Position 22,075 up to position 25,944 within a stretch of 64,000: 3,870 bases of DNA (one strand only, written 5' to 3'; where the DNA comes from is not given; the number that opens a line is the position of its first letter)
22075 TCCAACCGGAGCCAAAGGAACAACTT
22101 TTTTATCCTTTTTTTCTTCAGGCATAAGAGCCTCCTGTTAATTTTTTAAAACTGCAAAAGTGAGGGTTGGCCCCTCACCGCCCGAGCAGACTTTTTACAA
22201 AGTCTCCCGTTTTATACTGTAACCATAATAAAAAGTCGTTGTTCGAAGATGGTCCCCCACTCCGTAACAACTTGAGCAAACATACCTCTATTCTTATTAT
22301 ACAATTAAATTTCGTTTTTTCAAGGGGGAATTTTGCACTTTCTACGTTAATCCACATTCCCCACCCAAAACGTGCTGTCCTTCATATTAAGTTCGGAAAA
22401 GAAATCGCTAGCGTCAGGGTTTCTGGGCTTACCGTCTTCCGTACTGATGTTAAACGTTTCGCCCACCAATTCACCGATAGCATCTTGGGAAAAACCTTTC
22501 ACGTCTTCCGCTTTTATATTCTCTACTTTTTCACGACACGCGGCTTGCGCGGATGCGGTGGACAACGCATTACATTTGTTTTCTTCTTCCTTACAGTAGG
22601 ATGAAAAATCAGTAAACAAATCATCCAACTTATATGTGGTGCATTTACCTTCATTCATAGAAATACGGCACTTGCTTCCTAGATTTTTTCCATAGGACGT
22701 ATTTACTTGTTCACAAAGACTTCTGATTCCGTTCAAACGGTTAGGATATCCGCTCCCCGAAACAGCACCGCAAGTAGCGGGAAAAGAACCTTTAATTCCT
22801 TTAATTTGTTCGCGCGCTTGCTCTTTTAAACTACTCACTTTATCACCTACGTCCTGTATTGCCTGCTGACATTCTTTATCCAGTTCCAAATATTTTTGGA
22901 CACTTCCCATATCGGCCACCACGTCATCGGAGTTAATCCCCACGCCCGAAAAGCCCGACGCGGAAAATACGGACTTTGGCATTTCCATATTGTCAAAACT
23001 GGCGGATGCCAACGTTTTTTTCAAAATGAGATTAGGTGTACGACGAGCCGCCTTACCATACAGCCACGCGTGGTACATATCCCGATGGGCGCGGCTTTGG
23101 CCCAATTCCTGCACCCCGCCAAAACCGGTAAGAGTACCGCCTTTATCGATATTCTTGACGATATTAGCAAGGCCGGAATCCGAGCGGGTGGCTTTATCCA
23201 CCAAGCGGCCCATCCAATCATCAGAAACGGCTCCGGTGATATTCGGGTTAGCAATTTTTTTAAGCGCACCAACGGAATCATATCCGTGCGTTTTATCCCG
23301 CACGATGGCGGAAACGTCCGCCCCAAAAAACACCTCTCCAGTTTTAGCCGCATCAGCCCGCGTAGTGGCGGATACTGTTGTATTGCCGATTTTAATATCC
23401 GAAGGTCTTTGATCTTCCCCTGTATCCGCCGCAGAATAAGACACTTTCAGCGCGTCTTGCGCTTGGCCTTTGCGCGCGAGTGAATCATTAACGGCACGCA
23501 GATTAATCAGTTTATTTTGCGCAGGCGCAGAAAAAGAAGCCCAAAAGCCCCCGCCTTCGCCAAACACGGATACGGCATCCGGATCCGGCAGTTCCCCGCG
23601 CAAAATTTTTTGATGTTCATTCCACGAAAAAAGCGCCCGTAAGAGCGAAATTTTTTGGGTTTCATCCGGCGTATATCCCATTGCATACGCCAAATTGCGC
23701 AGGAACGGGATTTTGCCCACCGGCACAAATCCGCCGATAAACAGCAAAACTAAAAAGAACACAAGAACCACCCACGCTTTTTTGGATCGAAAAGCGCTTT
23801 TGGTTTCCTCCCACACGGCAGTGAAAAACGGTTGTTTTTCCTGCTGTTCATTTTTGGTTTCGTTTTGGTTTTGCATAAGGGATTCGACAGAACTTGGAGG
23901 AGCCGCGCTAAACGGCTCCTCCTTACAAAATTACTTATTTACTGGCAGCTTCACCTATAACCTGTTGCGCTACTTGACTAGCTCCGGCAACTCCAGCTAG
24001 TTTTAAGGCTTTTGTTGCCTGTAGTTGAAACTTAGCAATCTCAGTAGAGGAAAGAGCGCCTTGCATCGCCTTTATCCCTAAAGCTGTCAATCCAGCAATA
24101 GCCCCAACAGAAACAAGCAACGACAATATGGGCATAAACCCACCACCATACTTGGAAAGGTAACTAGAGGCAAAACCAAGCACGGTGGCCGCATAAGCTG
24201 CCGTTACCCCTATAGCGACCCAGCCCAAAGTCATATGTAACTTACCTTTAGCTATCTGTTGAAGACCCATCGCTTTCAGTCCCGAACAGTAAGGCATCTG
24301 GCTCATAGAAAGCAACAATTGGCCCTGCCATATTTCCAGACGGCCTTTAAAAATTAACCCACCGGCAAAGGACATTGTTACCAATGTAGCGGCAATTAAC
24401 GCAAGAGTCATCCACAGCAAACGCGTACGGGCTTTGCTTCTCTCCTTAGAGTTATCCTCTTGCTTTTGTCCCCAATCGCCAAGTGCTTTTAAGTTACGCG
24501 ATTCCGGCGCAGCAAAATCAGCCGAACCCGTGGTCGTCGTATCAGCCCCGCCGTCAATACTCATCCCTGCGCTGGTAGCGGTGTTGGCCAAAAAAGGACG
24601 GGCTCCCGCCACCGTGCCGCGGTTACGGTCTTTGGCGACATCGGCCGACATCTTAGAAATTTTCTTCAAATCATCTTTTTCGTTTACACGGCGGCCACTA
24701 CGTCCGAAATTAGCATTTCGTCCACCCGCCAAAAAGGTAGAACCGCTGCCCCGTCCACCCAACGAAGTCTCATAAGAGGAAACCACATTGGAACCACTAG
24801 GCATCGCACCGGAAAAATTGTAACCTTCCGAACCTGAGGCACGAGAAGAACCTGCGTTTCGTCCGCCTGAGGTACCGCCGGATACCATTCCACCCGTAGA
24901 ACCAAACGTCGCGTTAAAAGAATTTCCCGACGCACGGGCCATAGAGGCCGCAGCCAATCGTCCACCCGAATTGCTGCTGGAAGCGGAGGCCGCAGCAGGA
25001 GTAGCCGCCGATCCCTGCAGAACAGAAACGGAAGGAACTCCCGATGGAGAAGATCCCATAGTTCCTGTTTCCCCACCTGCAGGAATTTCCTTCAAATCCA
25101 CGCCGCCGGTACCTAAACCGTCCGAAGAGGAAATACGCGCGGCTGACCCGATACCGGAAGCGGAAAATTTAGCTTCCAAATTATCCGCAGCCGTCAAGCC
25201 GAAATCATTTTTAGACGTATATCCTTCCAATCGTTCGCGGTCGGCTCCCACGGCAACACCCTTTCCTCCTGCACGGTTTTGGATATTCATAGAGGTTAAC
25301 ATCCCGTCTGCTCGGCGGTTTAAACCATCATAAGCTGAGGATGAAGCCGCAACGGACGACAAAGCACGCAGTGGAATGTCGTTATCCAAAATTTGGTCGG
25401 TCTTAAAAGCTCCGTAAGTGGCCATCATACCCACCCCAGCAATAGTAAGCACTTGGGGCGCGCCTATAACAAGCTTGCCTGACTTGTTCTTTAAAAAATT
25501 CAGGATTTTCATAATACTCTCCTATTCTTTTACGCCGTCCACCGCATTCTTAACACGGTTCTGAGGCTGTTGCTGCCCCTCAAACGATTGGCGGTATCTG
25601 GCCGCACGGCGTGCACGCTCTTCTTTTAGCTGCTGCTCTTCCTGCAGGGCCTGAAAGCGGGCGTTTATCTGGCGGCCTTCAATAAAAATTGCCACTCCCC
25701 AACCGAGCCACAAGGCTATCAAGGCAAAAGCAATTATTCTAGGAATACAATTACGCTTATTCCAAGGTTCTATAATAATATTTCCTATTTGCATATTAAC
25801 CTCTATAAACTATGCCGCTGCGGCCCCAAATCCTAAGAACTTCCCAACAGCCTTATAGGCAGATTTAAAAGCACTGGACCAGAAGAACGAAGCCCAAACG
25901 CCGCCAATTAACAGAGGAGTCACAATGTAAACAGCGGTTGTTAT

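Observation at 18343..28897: Six-gene module of orphan, membrane-anchored, low-complexity and Cys-rich proteins directly downstream of the Tad locus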

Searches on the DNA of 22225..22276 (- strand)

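Call 100: build_rna_model(alignment_id=A8, structure=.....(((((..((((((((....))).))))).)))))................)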
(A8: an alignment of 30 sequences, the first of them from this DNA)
Model R1 built from alignment A8 (30 sequences, 55 columns); structure: as given.
model positions 53; base pairs 13; branch points 0; effective number of sequences 6.6; information 1.047 bits per position. Calibrated on 0.2 Mb of random sequence (short: E-values are rough).
structure used (alignment columns):
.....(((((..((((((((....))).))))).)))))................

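Call 101: search_with_rna_model(model_id=R1, sources=[window, L076, L073, L077, L080, L083, L084, L085, L086, L087, L029, L031, L038, L039, L041, L043, L048, L050, L066, L068, L070, L074, L075, L079, L035, L054, L069, L071], max_evalue=1)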
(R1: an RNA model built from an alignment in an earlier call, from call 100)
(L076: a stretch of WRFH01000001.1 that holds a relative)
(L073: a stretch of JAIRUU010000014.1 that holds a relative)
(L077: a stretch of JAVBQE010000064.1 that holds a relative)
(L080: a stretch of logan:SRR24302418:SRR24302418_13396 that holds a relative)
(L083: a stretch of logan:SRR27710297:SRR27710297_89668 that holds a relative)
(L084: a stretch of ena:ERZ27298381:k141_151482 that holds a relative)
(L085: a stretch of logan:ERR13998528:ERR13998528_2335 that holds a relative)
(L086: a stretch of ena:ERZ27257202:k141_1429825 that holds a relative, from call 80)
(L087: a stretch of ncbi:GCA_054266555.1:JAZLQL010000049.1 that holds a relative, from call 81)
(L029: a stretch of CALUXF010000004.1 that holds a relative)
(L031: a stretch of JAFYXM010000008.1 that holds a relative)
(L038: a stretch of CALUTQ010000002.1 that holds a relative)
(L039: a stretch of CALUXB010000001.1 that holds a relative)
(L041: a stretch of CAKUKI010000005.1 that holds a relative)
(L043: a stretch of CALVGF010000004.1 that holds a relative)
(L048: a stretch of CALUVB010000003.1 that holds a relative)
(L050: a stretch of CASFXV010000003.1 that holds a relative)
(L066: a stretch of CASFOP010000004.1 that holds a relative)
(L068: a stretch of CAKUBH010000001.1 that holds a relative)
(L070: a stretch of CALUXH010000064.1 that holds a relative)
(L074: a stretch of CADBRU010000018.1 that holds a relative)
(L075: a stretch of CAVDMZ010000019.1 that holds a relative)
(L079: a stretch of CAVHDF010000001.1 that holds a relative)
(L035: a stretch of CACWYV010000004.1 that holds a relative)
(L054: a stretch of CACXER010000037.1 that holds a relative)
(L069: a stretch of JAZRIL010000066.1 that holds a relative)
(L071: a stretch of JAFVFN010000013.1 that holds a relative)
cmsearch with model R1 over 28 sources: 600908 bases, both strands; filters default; matches with E-value up to 1: 6.
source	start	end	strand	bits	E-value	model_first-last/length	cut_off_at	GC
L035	8943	8995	+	72.1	2.7e-16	1-53/53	no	0.42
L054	8937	8989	+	71.2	5.2e-16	1-53/53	no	0.42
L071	8988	9040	+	70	1.1e-15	1-53/53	no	0.34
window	22225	22276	-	66.5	1.1e-14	1-53/53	no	0.42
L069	8927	8991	+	37.7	1.9e-06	1-53/53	no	0.48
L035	18624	18651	+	17.8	0.88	1-53/53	no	0.21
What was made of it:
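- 22225..22276 (-): g6 leader hairpin (model R1) followed by a U-rich tract. Found only upstream of g6 in the window and in close relatives (call 101).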

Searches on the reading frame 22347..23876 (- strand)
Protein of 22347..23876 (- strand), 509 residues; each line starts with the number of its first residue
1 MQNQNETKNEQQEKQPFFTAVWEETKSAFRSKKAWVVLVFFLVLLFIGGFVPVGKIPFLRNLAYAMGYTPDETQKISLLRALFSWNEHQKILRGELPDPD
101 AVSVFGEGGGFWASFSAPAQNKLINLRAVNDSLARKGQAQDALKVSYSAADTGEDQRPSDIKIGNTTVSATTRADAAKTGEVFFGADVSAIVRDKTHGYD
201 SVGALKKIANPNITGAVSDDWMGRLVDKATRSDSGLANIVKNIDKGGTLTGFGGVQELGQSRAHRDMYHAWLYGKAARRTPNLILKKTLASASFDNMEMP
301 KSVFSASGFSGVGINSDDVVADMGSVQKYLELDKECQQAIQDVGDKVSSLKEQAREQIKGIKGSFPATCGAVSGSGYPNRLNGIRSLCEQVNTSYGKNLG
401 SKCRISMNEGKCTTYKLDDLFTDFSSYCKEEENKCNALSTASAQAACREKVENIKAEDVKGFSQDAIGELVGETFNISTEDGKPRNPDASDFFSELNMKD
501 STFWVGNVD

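Call 4: search_protein_families(library=pfam, proteins=[window:22347-23876:-], max_evalue=1)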
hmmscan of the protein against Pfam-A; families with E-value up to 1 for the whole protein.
window:22347-23876:- (509 aa): 0 families

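Call 5: search_protein_families(library=ncbifam, proteins=[window:22347-23876:-], max_evalue=1)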
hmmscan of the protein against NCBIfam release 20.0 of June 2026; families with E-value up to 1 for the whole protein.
window:22347-23876:- (509 aa): 1 family
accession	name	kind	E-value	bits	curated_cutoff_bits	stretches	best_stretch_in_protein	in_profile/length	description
NF002140.0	PRK00977.1-4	equivalog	0.039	13.7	71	1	331-358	45-72/81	exodeoxyribonuclease VII small subunit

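Call 48: search_solved_structures(query=A2, max_evalue=1)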
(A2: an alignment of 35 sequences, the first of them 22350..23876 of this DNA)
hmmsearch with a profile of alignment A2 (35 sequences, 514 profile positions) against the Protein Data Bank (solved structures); distinct sequences matched with E-value up to 1: 1.
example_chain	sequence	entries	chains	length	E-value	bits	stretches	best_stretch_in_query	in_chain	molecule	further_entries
6pf2_A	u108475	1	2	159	0.087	14.7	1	313-389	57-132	Myosin, heavy polypeptide 7, cardiac muscle, beta variant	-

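Call 51: find_homologous_proteins(query=window:22350-23876:-)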
Query window:22350-23876:- (509 aa): 84 proteins with E <= 0.001 among 8000 candidates.
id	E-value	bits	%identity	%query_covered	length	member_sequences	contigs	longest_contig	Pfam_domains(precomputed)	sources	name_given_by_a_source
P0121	0.0e+0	1146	100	100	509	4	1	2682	-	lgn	-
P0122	0.0e+0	1012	87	97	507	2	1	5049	-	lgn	-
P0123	1.7e-286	969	84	100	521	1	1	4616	-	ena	-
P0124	8.8e-278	940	82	100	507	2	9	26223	-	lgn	-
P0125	1.9e-246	837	73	100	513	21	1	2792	-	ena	-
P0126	5.9e-239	812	72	97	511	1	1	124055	-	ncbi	-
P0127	2.9e-237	806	71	97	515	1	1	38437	-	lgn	-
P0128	1.7e-236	804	70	97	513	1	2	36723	-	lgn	-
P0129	3.5e-234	796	71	100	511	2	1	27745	-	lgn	-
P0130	4.1e-227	773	70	100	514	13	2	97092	-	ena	-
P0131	1.9e-209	715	64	96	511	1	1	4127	-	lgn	-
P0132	1.8e-204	698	64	97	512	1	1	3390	-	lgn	-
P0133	6.1e-202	690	62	96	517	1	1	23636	-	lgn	-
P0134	8.9e-199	679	62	97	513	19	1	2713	-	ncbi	-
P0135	5.8e-188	644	62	99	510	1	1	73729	-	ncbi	-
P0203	1.2e-39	155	29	87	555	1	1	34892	-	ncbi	-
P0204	4.9e-15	73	26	75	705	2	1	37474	-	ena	-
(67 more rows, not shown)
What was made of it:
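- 22347..23876 (-): g5, 509 aa. N-in anchor, conserved membrane-proximal region, and a C-terminal helical bundle with 6 invariant Cys. It has 84 homologue clusters, all unnamed or named 'hypothetical' from Elusimicrobiaceae (call 51).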

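Call 60: predict_structure(alignment_id=A6)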
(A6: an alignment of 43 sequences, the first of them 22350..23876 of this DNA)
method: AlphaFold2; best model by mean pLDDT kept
length: 509 residues; sequences in the alignment: 43
mean_pLDDT: 61.2   pTM: 0.41
mean pLDDT of the five models: 61.2, 59.6, 59.3, 58.3, 55.2
residues with pLDDT >= 90: 68; 70-90: 150; 50-70: 95; < 50: 196
segments of 3 or more residues with pLDDT < 50: 1-16, 96-98, 101-127, 136-256, 296-314, 504-509
pLDDT, mean of each block of 10 residues (from residue 1): 33 48 69 82 81 73 75 73 69 52 34 36 44 46 32 29 29 28 28 35 36 30 37 40 38 47 60 64 64 49 36 49 67 82 87 89 91 91 93 84 79 90 94 95 95 89 85 82 67 72 45
secondary structure, 60 per line:
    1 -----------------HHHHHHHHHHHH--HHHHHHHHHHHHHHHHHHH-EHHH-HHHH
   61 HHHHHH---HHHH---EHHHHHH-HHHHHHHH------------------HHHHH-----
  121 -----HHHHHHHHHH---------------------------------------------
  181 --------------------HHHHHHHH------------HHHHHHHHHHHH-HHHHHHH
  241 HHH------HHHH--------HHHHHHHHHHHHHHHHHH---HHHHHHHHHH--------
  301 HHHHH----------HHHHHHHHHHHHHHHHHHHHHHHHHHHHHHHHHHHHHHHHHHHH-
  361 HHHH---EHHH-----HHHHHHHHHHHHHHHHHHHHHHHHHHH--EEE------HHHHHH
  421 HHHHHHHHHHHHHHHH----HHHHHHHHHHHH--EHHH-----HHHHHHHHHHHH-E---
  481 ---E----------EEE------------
elements in order: H18-29 H32-50 H57-66 H70-73 H78-83 H85-92 H111-115 H126-135 H201-208 H221-232 H234-243 H250-253 H262-279 H283-292 H301-305 H316-359 H361-364 H377-403 E406-408 H415-436 H441-452 H464-475 E495-497

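Call 62: fold_search(model_id=the predicted structure, library=pdb)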
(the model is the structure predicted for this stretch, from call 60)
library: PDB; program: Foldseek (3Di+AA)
matches with E <= 10: 83; with E <= 0.001: 0
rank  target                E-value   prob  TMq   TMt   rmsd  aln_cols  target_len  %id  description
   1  4e18_A                1.9e-01  0.30  0.12  0.20  18.6       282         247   12  Alpha-E-catenin is an autoinhibited molecule that co-activates vinculin (released 2012-05-16)
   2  4e17_A                2.7e-01  0.23  0.11  0.19  19.1       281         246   11  Alpha-E-catenin is an autoinhibited molecule that co-activates vinculin (released 2012-05-16)
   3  1rkc_A                4.2e-01  0.13  0.10  0.15  20.2       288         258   10  Human vinculin head (1-258) in complex with talin's vinculin binding site 3 (residues 1944-1969) (released 2004-01-13)
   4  4dj9_A                4.2e-01  0.12  0.10  0.15  19.6       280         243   11  Human vinculin head domain Vh1 (residues 1-258) in complex with the talin vinculin binding site 50 (VBS50, residues 20 (released 2012-02-29)
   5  1u6h_A                4.4e-01  0.13  0.10  0.15  17.9       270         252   11  Vinculin head (0-258) in complex with the talin vinculin binding site 2 (849-879) (released 2005-01-18)
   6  1rke_A                5.7e-01  0.10  0.09  0.14  18.0       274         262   10  Human vinculin head (1-258) in complex with human vinculin tail (879-1066) (released 2004-01-13)
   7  3rf3_A                6.0e-01  0.09  0.09  0.15  21.0       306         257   10  Shigella IpaA-VBS3 in complex with human vinculin (released 2011-04-27)
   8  1dow_A                6.2e-01  0.14  0.10  0.19  16.2       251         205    8  CRYSTAL STRUCTURE OF A CHIMERA OF BETA-CATENIN AND ALPHA-CATENIN (released 2000-07-12)
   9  4p9t_A                6.6e-01  0.15  0.11  0.20  18.8       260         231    9  Structure of the free form of the N-terminal VH1 domain of monomeric alpha-catenin (released 2015-04-29)
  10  1t01_A                8.4e-01  0.16  0.13  0.23  19.0       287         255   12  Vinculin complexed with the VBS1 helix from talin (released 2004-08-24)
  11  3zdl_A                8.4e-01  0.09  0.09  0.15  19.1       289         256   11  Vinculin head (1-258) in complex with a RIAM fragment (released 2013-02-13)
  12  1syq_A                8.8e-01  0.11  0.11  0.17  18.8       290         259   11  Human vinculin head domain VH1, residues 1-258, in complex with human talin's vinculin binding site 1, residues 607-63 (released 2004-07-20)
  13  3s90_A                1.0e+00  0.08  0.10  0.15  19.1       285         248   10  Human vinculin head domain Vh1 (residues 1-252) in complex with murine talin (VBS33; residues 1512-1546) (released 2011-06-22)
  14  3s90_B                1.0e+00  0.08  0.10  0.15  18.7       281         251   11  Human vinculin head domain Vh1 (residues 1-252) in complex with murine talin (VBS33; residues 1512-1546) (released 2011-06-22)
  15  4ehp_A                1.2e+00  0.10  0.12  0.20  17.9       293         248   11  Crystal Structure of human vinculin head domain (residues 1-252) in complex with alpha-catenin (residues 277-382) (released 2012-04-18)
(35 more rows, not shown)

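Call 78: search_protein_families(library=padloc, proteins=[window:22347-23876:-], max_evalue=0.1)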
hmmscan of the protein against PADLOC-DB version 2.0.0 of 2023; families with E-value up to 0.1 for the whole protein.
window:22347-23876:- (509 aa): 0 families

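Call 79: search_protein_families(library=phrogs, proteins=[window:22347-23876:-], max_evalue=0.1)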
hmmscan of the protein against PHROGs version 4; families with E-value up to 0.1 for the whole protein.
window:22347-23876:- (509 aa): 0 families

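Call 80: find_encoding_contigs(protein=P0204, flank=10000, max_places=1)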
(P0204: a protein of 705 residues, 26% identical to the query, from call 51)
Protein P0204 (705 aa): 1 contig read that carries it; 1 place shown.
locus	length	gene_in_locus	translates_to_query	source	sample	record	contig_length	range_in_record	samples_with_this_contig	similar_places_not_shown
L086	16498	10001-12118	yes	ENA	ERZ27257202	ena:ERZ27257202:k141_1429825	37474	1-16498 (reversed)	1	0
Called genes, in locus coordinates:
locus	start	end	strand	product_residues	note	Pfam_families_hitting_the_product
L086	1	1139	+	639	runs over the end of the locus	PF02743:dCache_1 (faint), PF00512:HisKA, PF02518:HATPase_c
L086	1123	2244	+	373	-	PF00072:Response_reg, PF00512:HisKA, PF02518:HATPase_c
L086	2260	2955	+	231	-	PF00072:Response_reg, PF00196:GerE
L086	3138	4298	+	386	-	-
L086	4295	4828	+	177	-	-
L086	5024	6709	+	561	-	-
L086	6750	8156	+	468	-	-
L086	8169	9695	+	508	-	-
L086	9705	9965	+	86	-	-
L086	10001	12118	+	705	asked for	-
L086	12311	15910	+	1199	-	-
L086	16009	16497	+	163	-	?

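Call 81: find_encoding_contigs(protein=P0203, flank=10000, max_places=1)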
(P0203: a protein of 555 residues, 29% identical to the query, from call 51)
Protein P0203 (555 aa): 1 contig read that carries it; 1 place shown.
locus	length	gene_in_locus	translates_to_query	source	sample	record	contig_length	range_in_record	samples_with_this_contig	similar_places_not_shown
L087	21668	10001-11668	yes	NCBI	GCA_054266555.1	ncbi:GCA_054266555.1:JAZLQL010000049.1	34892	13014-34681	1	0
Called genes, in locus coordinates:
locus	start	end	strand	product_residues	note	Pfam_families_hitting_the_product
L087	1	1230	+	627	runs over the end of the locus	PF02743:dCache_1, PF00512:HisKA, PF13581:HATPase_c_2 (faint), PF02518:HATPase_c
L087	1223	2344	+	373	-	PF00072:Response_reg, PF00512:HisKA, PF02518:HATPase_c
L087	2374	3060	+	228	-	PF00072:Response_reg, PF00196:GerE, PF08281:Sigma70_r4_2 (faint)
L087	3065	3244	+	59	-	-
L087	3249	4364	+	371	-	-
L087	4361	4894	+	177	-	-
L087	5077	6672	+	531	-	-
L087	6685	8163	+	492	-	-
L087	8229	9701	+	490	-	-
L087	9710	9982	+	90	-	-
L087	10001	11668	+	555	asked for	-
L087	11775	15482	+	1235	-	-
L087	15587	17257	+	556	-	PF13432:TPR_16 (weak), PF13414:TPR_11 (weak), PF13424:TPR_12 (weak), PF13432:TPR_16 (weak), PF00515:TPR_1, PF07719:TPR_2, PF13424:TPR_12, PF14559:TPR_19 (weak), +10 more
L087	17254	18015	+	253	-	PF00398:RrnaAD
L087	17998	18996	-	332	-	PF07837:FTCD_N, PF02971:FTCD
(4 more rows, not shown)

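Call 87: search_protein_families(library=pfam, proteins=[L086:5024-6706:+, L086:10001-12115:+], max_evalue=0.05)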
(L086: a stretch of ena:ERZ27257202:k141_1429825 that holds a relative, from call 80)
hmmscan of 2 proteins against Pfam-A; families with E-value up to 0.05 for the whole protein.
L086:5024-6706:+ (561 aa): 0 families

L086:10001-12115:+ (705 aa): 1 family
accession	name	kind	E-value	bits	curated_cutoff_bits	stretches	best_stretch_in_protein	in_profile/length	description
PF06428.16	Sec2p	-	0.008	16.6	28.5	1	497-570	2-75/92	GDP/GTP exchange factor Sec2p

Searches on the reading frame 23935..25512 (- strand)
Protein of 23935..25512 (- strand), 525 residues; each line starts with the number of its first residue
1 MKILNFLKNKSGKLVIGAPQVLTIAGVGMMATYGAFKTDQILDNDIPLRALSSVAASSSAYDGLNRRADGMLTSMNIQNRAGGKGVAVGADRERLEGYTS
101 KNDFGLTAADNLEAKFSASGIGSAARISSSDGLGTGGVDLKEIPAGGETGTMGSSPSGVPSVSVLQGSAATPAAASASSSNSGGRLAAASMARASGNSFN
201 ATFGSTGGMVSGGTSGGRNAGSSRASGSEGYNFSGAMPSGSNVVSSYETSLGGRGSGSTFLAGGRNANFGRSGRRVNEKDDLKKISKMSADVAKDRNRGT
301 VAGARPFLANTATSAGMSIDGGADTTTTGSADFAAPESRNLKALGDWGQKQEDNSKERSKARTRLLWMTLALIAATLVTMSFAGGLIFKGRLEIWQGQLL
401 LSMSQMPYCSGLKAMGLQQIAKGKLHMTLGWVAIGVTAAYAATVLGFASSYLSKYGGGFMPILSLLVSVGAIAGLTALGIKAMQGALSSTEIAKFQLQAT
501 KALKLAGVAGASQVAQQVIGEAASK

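Call 4: search_protein_families(library=pfam, proteins=[window:23935-25512:-], max_evalue=1)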
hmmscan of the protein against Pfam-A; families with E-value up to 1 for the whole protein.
window:23935-25512:- (525 aa): 0 families

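Call 5: search_protein_families(library=ncbifam, proteins=[window:23935-25512:-], max_evalue=1)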
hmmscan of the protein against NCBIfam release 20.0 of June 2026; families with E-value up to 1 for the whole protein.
window:23935-25512:- (525 aa): 1 family
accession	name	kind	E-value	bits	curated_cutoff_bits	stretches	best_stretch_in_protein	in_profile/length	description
NF045849.1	ICE_MMCAP2_0565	equivalog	0.36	10.5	40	0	350-376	41-67/80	Mbov_0395 family pilin-like conjugal transfer protein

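Call 49: search_solved_structures(query=A3, max_evalue=1)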
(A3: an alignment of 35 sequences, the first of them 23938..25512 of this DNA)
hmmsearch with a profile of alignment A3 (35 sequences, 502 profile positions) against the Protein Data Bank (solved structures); distinct sequences matched with E-value up to 1: 7.
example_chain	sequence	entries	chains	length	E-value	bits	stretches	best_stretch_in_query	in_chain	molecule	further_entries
7s8u_A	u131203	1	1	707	0.017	17.1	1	345-439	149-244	Solute carrier family 15 member 1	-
9ivk_A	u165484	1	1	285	0.022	16.8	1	313-406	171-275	HBC599 membrane protein binder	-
7pmw_A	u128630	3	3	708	0.038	16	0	345-437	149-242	Solute carrier family 15 member 1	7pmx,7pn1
9vim_A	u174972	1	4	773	0.15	14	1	368-453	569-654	Urea-proton symporter DUR3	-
3wxx_B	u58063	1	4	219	0.48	12.3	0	313-467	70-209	AopB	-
7wff_G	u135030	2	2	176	0.64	11.9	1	394-447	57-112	NAD(P)H-quinone oxidoreductase subunit 6, chloroplastic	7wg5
2d57_A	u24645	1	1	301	0.8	11.6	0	366-477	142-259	Aquaporin-4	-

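Call 78: search_protein_families(library=padloc, proteins=[window:23935-25512:-], max_evalue=0.1)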
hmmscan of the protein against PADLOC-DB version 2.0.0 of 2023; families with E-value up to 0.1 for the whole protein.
window:23935-25512:- (525 aa): 1 family
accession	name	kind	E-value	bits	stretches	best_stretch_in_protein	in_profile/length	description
PDLC02084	Cas4a1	-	0.051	11.3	0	437-511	123-195/271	-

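Call 79: search_protein_families(library=phrogs, proteins=[window:23935-25512:-], max_evalue=0.1)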
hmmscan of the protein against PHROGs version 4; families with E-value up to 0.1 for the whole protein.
window:23935-25512:- (525 aa): 0 families

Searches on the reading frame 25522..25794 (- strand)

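Call 4: search_protein_families(library=pfam, proteins=[window:25522-25794:-], max_evalue=1)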
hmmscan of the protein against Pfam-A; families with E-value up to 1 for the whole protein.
window:25522-25794:- (90 aa): 2 families
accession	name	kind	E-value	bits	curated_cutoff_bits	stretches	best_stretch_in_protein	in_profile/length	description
PF23930.1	DUF7268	-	0.062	13.9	27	1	22-65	39-86/104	Family of unknown function (DUF7268)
PF14002.11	YniB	-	0.09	13.1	27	1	13-72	67-129/166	YniB-like protein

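Call 5: search_protein_families(library=ncbifam, proteins=[window:25522-25794:-], max_evalue=1)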
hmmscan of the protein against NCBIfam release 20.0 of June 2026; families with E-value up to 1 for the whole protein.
window:25522-25794:- (90 aa): 1 family
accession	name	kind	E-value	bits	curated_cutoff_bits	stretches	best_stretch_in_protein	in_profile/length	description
NF009695.0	PRK13222.1-2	equivalog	0.23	10.9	225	1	24-89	43-107/226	phosphoglycolate phosphatase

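Call 78: search_protein_families(library=padloc, proteins=[window:25522-25794:-], max_evalue=0.1)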
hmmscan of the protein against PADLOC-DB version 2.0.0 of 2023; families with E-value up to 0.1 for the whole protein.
window:25522-25794:- (90 aa): 0 families

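Call 79: search_protein_families(library=phrogs, proteins=[window:25522-25794:-], max_evalue=0.1)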
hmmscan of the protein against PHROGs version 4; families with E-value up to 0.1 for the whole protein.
window:25522-25794:- (90 aa): 2 families
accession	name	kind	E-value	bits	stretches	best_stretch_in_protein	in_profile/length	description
phrog_13188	-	unknown function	0.075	14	0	22-62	33-70/90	-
phrog_5151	-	lysis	0.095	14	0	18-84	7-80/111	Rz-like spanin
